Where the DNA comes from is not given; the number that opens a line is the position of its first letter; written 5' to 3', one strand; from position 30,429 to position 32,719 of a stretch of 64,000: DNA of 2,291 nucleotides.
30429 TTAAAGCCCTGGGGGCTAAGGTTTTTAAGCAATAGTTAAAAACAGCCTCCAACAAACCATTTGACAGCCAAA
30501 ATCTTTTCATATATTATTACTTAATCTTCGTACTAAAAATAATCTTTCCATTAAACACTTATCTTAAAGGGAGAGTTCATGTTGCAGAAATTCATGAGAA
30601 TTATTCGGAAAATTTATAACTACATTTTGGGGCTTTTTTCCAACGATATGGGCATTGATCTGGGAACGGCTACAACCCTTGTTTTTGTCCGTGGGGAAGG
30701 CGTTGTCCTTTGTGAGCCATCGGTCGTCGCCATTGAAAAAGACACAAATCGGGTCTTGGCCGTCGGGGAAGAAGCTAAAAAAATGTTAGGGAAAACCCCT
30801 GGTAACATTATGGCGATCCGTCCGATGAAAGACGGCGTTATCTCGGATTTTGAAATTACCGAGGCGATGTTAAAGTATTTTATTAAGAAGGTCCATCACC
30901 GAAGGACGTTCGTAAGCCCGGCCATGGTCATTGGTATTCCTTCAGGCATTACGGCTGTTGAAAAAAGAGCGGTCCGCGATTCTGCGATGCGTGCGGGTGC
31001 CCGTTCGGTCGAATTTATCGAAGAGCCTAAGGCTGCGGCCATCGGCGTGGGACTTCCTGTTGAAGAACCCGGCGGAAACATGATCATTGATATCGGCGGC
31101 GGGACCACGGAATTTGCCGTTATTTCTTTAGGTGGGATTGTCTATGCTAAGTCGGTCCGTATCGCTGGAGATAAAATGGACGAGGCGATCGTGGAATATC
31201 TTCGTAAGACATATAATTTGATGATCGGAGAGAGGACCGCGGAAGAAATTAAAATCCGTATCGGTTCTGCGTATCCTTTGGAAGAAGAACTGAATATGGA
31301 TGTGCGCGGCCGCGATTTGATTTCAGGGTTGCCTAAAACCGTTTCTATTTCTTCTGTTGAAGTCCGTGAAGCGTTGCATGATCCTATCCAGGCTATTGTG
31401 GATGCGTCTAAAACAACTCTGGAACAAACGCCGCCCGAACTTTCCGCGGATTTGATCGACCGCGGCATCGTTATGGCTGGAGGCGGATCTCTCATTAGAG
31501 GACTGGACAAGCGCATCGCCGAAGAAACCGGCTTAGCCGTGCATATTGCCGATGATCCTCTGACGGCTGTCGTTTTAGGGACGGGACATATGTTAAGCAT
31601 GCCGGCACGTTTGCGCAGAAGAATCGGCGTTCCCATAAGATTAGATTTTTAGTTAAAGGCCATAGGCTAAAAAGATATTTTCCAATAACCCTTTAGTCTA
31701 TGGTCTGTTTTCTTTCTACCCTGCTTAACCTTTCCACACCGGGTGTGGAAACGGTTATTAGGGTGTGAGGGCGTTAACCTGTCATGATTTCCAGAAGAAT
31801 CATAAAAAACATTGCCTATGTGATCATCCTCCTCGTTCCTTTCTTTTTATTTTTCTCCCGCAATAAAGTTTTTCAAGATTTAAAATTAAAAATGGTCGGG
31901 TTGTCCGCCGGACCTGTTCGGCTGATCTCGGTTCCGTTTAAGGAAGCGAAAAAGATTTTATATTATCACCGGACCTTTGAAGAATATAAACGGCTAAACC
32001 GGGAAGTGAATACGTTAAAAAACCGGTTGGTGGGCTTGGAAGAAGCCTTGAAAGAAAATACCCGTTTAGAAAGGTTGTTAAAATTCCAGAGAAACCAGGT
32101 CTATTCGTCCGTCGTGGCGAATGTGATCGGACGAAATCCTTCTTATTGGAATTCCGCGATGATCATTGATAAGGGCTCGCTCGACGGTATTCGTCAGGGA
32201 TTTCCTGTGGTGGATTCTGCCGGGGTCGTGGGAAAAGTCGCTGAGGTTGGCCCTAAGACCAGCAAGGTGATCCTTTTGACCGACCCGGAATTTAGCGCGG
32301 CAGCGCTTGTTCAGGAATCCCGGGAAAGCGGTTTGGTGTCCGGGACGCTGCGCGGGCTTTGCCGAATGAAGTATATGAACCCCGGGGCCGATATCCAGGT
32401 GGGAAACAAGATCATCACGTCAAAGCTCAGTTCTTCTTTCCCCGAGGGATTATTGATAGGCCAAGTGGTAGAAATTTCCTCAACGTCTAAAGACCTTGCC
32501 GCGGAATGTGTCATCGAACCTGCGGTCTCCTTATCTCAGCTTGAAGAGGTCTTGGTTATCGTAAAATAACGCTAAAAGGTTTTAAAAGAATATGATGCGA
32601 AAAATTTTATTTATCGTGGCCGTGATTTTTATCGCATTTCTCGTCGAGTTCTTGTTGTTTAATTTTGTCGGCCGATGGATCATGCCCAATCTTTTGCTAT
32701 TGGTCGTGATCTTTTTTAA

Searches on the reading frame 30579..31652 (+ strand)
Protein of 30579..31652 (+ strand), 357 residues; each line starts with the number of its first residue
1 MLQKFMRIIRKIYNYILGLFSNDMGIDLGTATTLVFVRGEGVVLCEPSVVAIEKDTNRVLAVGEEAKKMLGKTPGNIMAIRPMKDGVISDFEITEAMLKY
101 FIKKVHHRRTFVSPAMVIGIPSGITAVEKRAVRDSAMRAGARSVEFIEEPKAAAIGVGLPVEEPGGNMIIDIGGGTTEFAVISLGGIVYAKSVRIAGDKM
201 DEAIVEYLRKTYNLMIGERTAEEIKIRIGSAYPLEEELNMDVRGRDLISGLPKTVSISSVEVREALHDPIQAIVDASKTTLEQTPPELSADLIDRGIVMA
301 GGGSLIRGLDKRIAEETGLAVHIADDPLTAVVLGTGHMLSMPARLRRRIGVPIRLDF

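Call 8: search_protein_families(library=pfam, proteins=[window:30579-31652:+], max_evalue=0.001)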
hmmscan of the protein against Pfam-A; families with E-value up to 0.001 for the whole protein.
window:30579-31652:+ (357 aa): 5 families
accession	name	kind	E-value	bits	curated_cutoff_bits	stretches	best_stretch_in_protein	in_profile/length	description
PF06723.19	MreB_Mbl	-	9e-151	501.7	27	1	21-344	1-324/327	MreB/Mbl protein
PF14450.12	FtsA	-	2.7e-13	50.8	31.8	1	169-326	2-112/127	Cell division protein FtsA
PF00022.25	Actin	-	1.4e-11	44.1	27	1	42-211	26-190/410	Actin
PF00012.26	HSP70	-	8.7e-11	41.2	20.6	1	115-214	135-240/599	Hsp70 protein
PF11104.14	PilM_2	-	1.8e-07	30.8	27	0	297-325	278-306/340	Type IV pilus assembly protein PilM;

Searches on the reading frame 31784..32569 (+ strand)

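Call 8: search_protein_families(library=pfam, proteins=[window:31784-32569:+], max_evalue=0.001)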
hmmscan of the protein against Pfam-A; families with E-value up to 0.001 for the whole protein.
window:31784-32569:+ (261 aa): 1 family
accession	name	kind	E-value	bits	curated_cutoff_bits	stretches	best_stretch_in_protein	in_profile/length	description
PF04085.20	MreC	-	1.4e-45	155.2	28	1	114-259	1-146/147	Rod shape-determining protein MreC, barrel core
